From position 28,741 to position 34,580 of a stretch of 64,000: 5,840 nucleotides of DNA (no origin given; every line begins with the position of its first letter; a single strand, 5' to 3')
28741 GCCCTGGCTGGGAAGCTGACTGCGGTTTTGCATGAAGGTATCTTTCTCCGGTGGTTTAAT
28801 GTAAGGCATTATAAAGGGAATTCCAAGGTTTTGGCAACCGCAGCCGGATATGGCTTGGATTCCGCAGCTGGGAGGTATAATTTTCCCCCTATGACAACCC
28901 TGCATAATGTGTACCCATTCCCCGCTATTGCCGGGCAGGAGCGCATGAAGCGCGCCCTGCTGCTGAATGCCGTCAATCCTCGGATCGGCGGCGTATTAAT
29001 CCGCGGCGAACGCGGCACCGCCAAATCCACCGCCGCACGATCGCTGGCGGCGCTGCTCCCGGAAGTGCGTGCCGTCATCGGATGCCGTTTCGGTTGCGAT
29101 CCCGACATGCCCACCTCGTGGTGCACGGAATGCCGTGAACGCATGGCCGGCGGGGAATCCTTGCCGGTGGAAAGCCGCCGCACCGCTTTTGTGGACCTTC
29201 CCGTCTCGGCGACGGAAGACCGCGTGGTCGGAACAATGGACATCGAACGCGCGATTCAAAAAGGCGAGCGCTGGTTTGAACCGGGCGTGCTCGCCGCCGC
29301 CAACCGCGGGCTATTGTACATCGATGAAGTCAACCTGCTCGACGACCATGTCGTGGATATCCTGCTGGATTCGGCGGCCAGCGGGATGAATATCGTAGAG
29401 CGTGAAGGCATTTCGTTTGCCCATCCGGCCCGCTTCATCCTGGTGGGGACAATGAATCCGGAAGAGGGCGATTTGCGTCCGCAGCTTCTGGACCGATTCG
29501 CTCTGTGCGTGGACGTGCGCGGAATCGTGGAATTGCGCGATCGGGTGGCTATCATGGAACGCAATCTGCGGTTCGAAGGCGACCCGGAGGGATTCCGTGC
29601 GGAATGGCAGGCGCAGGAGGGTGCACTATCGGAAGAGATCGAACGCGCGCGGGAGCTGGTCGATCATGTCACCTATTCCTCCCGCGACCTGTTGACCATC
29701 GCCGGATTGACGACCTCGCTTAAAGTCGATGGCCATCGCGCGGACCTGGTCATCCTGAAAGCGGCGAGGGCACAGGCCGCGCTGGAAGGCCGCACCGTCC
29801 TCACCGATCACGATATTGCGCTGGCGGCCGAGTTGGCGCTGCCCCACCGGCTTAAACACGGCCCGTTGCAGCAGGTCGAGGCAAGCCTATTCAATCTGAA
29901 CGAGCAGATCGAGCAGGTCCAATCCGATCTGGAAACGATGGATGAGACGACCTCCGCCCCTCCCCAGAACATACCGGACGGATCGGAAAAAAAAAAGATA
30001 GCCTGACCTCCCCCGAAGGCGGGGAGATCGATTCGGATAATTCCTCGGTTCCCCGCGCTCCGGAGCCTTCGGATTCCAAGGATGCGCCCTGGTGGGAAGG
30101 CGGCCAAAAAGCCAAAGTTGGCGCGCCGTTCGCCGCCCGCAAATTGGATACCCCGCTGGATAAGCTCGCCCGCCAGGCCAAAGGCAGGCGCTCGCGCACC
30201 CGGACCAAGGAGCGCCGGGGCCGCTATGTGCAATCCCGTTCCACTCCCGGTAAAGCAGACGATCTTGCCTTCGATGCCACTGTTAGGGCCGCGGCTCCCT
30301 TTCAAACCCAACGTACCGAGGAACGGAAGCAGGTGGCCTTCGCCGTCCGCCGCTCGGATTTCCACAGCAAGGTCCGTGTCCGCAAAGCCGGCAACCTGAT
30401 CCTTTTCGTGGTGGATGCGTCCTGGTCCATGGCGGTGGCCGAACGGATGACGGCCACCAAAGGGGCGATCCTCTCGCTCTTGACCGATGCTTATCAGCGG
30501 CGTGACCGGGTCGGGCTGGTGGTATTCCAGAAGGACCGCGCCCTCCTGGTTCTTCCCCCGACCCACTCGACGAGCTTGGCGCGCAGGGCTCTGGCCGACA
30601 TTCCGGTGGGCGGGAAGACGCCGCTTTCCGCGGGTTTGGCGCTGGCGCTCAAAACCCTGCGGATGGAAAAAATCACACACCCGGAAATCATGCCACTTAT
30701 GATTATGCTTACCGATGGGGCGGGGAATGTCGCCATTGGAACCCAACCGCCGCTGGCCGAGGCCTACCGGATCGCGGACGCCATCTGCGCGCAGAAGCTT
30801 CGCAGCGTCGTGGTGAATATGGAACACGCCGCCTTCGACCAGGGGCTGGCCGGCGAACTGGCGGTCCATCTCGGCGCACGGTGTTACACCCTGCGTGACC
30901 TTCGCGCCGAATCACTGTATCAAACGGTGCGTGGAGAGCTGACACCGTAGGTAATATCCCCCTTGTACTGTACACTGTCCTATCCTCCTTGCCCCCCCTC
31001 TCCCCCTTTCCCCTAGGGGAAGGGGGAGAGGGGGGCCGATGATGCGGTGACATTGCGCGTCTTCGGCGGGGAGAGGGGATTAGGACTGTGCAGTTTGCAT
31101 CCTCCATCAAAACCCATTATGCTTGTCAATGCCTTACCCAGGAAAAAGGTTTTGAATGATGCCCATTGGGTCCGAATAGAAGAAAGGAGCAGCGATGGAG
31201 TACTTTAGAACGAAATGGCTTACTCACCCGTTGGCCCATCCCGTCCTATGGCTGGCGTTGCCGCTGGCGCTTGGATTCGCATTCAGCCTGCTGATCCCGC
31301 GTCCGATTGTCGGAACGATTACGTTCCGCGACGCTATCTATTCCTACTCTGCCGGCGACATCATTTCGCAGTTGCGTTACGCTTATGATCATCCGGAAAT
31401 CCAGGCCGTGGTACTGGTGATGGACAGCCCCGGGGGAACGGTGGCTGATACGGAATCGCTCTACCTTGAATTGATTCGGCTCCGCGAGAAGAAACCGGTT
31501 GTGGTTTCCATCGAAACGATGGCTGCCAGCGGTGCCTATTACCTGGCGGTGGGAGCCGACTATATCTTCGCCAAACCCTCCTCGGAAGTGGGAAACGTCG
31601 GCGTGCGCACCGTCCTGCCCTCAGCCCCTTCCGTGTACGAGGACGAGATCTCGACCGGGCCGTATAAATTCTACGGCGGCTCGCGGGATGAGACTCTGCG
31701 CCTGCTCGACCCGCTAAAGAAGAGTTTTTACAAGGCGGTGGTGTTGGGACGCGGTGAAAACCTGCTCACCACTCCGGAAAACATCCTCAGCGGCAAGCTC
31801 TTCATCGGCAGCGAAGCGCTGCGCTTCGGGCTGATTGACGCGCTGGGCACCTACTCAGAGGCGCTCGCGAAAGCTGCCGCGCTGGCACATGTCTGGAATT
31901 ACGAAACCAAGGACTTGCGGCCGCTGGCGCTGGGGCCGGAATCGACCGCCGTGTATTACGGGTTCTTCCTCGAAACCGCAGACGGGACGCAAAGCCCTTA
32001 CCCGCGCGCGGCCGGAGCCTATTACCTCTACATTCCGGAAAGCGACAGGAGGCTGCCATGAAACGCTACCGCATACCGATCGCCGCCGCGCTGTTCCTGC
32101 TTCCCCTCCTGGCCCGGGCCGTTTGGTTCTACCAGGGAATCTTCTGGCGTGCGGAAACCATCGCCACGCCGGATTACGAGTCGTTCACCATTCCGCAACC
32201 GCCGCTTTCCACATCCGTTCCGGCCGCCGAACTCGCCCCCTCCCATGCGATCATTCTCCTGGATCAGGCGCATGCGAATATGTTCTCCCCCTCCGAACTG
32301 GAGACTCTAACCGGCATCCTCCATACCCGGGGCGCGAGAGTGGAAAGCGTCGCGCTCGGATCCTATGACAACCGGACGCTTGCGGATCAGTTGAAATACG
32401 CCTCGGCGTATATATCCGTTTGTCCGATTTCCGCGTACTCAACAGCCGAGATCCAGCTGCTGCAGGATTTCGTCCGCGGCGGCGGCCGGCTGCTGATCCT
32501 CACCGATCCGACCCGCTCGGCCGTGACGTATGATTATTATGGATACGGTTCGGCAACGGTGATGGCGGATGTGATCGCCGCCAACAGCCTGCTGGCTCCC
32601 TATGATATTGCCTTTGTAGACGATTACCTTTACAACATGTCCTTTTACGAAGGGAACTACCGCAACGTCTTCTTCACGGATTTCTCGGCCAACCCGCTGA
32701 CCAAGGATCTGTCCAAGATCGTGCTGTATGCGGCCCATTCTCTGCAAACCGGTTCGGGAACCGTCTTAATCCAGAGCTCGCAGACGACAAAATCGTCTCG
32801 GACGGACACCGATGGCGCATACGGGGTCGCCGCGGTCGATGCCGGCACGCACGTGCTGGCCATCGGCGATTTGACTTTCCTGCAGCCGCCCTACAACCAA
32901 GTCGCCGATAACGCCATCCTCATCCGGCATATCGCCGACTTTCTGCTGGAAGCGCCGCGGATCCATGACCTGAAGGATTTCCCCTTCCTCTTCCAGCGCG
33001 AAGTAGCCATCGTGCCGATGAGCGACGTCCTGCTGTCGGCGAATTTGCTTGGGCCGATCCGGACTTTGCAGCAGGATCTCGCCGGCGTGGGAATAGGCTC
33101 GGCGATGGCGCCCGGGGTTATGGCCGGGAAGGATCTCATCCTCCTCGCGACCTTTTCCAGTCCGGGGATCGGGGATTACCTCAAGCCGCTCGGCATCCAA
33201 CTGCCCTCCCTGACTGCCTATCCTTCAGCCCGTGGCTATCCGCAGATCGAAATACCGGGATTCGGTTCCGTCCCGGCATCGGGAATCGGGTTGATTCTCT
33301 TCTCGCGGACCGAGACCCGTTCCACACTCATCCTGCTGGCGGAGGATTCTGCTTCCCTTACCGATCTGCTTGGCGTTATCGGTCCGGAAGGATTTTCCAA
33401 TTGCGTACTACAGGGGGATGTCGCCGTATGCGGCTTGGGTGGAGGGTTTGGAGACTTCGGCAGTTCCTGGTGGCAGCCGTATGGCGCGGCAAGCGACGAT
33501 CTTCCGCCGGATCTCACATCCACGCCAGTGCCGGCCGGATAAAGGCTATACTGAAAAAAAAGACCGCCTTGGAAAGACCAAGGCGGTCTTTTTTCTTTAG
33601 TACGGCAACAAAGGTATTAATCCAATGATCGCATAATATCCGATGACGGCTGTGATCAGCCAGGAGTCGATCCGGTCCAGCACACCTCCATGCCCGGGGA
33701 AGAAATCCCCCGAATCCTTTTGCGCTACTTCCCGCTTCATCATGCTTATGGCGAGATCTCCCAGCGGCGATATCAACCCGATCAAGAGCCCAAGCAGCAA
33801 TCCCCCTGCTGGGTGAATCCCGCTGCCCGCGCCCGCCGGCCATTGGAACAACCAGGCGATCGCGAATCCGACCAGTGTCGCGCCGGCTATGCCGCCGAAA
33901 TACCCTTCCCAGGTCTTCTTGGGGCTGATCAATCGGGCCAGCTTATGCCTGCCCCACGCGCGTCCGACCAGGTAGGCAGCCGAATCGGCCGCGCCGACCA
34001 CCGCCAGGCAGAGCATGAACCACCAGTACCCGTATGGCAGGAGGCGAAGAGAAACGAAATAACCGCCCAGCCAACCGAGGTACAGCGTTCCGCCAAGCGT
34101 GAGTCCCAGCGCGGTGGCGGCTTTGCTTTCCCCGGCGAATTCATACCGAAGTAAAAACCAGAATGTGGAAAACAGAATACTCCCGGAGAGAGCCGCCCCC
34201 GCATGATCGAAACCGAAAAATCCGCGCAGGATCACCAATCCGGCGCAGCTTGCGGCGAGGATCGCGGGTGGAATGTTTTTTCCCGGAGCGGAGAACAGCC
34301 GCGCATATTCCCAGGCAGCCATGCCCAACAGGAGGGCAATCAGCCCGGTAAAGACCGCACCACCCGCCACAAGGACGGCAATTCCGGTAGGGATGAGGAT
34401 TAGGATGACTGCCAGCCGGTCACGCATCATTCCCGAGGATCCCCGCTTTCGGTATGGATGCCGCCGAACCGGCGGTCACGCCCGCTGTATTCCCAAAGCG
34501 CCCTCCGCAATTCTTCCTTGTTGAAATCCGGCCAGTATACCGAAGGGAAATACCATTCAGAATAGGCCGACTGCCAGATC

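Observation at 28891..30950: ChlD-like chelatase gene with a programmed -1 frameshift signature: two subunits from one gene, with no large chelatase subunit nearby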

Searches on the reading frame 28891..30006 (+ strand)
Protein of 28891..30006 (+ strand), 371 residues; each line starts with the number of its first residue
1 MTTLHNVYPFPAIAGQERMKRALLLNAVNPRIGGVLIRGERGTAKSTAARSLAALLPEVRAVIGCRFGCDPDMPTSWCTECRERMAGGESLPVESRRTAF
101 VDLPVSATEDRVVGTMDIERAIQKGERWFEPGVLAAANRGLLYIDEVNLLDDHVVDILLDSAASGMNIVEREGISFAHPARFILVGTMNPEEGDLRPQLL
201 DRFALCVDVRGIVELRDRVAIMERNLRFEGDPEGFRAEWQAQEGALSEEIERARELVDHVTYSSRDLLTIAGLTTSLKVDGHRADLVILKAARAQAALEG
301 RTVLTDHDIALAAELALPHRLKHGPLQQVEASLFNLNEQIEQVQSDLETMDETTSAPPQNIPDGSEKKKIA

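Call 12: search_protein_families(library=pfam, proteins=[window:28891-30003:+], max_evalue=0.001)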
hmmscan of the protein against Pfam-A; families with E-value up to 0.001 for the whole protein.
window:28891-30003:+ (371 aa): 4 families
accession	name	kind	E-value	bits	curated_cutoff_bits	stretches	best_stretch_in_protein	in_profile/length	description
PF17863.7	AAA_lid_2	-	6.7e-16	58.2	22.7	1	269-327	3-62/74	AAA lid domain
PF01078.27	Mg_chelatase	-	1.8e-12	47.5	20.3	1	125-191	93-159/207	Magnesium chelatase, subunit ChlI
PF07728.20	AAA_5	-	6.5e-11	42.8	22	1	97-203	27-139/139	AAA domain (dynein-related subfamily)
PF00493.29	MCM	-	1.3e-06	28.2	23.3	1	115-194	98-177/224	MCM P-loop domain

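Call 39: search_protein_families(library=ncbifam, proteins=[window:28891-30003:+], max_evalue=0.00001)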
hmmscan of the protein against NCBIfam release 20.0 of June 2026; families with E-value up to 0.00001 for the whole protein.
window:28891-30003:+ (371 aa): 6 families
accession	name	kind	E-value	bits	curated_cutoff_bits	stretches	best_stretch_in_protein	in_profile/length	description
TIGR02442.1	Cob-chelat-sub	hypoth_equivalog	4.5e-149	497.8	779.45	1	8-355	1-345/641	putative cobaltochelatase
TIGR02030.1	BchI-ChlI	equivalog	1.9e-124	415.2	466.95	1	8-331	1-324/337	magnesium chelatase ATPase subunit I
TIGR02031.1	BchD-ChlD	equivalog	9.7e-75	252.4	499.55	1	17-324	1-274/608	magnesium chelatase ATPase subunit D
NF009943.0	PRK13406.1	equivalog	6.9e-22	77.7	571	1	98-338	53-272/585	magnesium chelatase subunit D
TIGR00368.1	TIGR00368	hypoth_equivalog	4.3e-09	35.5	362.4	0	125-190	282-347/499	YifB family Mg chelatase-like AAA ATPase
NF007365.0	PRK09862.1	equivalog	2.7e-07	29.5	530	0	129-191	285-347/506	YifB family Mg chelatase-like AAA ATPase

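Call 44: find_encoding_contigs(protein=window:28891-30006:+, flank=10000, max_places=4)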
Protein window:28891-30006:+ (371 aa): 18 contigs read that carry it; 4 places shown.
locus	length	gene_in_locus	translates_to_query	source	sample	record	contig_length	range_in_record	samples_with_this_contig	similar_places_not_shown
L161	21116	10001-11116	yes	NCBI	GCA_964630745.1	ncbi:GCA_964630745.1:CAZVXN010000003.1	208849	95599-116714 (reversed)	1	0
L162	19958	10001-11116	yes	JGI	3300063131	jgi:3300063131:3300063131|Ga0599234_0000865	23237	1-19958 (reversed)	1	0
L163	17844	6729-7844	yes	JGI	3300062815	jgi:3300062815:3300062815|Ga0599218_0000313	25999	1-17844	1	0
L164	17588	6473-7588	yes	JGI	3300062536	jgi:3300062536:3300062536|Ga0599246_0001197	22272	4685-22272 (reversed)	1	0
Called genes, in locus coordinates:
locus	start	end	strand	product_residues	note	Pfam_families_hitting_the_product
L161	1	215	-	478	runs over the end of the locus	PF25919:BSH_CusB (faint), PF25917:BSH_RND, PF25973:BSH_CzcB (weak), PF25954:Beta-barrel_RND_2 (weak), PF25990:Beta-barrel_YknX, PF25975:CzcB_C (weak), PF25989:YknX_C (weak)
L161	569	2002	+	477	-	PF14691:Fer4_20, PF00070:Pyr_redox (faint), PF01266:DAO (faint), PF03486:HI0933_like (faint), PF07992:Pyr_redox_2, PF13450:NAD_binding_8, PF13738:Pyr_redox_3 (faint)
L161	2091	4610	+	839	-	-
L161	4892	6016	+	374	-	PF01121:CoaE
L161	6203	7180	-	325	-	PF26514:DUF8173 (weak)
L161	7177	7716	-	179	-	-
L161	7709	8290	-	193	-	PF07638:Sigma70_ECF, PF04542:Sigma70_r2, PF05263:DUF722 (weak), PF08281:Sigma70_r4_2, PF04545:Sigma70_r4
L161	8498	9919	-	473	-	PF00575:S1, PF21710:Spt6_S1 (faint), PF00575:S1, PF23459:S1_RRP5 (weak), PF00575:S1, PF23459:S1_RRP5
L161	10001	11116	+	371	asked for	PF00493:MCM (faint), PF07728:AAA_5 (weak), PF01078:Mg_chelatase, PF17863:AAA_lid_2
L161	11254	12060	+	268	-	PF26791:AAPxQ, PF00092:VWA (weak), PF13519:VWA_2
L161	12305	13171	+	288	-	PF00574:CLP_protease (faint), PF01343:Peptidase_S49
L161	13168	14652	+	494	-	-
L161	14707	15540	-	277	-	PF01148:CTP_transf_1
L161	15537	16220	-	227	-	PF01255:Prenyltransf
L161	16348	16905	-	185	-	PF01765:RRF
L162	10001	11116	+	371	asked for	PF00493:MCM (faint), PF07728:AAA_5 (weak), PF01078:Mg_chelatase, PF17863:AAA_lid_2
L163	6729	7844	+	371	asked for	PF00493:MCM (faint), PF07728:AAA_5 (weak), PF01078:Mg_chelatase, PF17863:AAA_lid_2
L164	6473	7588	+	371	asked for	PF00493:MCM (faint), PF07728:AAA_5 (weak), PF01078:Mg_chelatase, PF17863:AAA_lid_2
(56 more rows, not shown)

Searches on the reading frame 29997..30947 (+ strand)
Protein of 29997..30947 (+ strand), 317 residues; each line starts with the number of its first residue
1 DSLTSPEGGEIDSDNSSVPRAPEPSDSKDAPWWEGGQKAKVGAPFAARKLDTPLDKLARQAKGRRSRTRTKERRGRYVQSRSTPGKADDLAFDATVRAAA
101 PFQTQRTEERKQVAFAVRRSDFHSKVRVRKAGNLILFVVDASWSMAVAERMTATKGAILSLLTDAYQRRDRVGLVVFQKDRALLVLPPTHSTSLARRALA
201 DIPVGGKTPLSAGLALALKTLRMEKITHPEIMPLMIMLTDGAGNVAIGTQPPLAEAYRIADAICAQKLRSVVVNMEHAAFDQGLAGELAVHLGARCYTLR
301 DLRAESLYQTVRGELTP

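Call 12: search_protein_families(library=pfam, proteins=[window:29997-30947:+], max_evalue=0.001)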
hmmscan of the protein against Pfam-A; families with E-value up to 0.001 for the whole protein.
window:29997-30947:+ (317 aa): 2 families
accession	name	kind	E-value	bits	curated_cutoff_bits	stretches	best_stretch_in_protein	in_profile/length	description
PF13519.12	VWA_2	-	3.6e-11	44.1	27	1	135-241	1-106/107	von Willebrand factor type A domain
PF00092.34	VWA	-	4.6e-07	30.6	23.8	1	135-255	2-119/174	von Willebrand factor type A domain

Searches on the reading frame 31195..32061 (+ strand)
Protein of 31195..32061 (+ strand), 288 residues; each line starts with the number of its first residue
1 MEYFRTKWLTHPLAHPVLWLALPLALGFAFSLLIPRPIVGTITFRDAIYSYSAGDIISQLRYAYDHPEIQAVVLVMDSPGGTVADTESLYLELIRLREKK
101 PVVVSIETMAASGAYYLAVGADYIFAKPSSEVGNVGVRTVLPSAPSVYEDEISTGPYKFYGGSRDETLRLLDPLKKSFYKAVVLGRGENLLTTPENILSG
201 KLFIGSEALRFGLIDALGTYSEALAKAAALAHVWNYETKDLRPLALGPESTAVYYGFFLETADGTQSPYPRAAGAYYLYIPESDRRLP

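Call 12: search_protein_families(library=pfam, proteins=[window:31195-32061:+], max_evalue=0.001)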
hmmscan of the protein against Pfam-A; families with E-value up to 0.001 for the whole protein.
window:31195-32061:+ (288 aa): 3 families
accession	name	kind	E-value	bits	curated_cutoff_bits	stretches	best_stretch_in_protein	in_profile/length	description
PF01343.23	Peptidase_S49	-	6.9e-20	72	24.9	1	96-233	3-153/154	Peptidase family S49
PF00574.28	CLP_protease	-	8.3e-06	26.2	20.2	1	41-124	18-99/182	Clp protease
PF25145.1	NfeD1b_N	-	0.00014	21.9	40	1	68-138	30-98/189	NfeD1b, N-terminal domain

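Call 39: search_protein_families(library=ncbifam, proteins=[window:31195-32061:+], max_evalue=0.00001)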
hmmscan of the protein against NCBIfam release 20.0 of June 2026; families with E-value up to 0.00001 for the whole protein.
window:31195-32061:+ (288 aa): 5 families
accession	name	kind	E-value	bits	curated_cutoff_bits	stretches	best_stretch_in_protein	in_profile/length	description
TIGR00705.1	SppA_67K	equivalog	3.4e-32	111.6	311.45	1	53-238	333-533/590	signal peptide peptidase SppA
TIGR00706.1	SppA_dom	equivalog_domain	3.2e-30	105.3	155.45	1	42-230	5-206/208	signal peptide peptidase SppA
NF008195.0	PRK10949.1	equivalog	4.1e-25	88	746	1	52-237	347-546/618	signal peptide peptidase SppA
NF008745.0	PRK11778.1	equivalog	1.1e-13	51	259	1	70-143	131-205/345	protease SohB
NF045542.1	Clp_rel_HeadMat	equivalog_domain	4.3e-06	26.8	120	1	39-128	6-91/165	head maturation protease, ClpP-related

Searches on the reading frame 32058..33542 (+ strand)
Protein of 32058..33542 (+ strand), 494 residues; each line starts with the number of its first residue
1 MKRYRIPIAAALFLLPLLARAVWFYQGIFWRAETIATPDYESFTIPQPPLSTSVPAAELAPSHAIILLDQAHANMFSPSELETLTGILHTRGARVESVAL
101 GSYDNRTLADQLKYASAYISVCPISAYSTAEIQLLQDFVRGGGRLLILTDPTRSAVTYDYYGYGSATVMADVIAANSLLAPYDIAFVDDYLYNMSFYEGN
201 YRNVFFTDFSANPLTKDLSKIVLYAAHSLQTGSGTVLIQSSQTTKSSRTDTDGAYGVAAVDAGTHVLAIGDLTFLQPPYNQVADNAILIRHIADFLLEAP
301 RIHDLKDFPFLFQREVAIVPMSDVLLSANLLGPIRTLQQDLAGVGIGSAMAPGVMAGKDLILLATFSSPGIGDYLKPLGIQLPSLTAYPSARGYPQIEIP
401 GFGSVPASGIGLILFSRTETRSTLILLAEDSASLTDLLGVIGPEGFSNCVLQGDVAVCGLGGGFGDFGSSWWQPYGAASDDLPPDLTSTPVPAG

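Call 12: search_protein_families(library=pfam, proteins=[window:32058-33542:+], max_evalue=0.001)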
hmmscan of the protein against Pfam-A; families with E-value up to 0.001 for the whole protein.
window:32058-33542:+ (494 aa): 1 family
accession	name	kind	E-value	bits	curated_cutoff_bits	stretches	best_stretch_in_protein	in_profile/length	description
PF09822.16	ABC_transp_aux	-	5.7e-07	29.5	34.7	1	118-249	49-199/288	ABC-type uncharacterized transport system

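Call 39: search_protein_families(library=ncbifam, proteins=[window:32058-33542:+], max_evalue=0.00001)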
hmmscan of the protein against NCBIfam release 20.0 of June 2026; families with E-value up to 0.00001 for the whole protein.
window:32058-33542:+ (494 aa): 0 families

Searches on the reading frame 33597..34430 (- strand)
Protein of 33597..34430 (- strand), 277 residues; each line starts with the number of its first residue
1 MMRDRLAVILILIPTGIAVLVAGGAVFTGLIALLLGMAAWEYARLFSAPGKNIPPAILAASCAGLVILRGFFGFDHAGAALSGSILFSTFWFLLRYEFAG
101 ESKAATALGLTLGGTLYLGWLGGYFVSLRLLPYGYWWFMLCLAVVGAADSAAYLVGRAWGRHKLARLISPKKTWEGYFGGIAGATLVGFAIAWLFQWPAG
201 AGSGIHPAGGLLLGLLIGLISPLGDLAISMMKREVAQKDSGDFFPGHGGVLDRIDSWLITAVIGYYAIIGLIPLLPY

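Call 39: search_protein_families(library=ncbifam, proteins=[window:33597-34430:-], max_evalue=0.00001)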
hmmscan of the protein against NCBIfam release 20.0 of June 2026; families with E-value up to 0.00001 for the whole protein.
window:33597-34430:- (277 aa): 2 families
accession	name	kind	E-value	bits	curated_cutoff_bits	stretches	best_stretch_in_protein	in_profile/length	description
NF008635.0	PRK11624.1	equivalog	3.5e-33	115.2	385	1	1-269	1-277/285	phosphatidate cytidylyltransferase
NF003114.0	PRK04032.1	equivalog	2.2e-06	27.7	148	1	165-255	43-123/172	CDP-2,3-bis-(O-geranylgeranyl)-sn-glycerol synthase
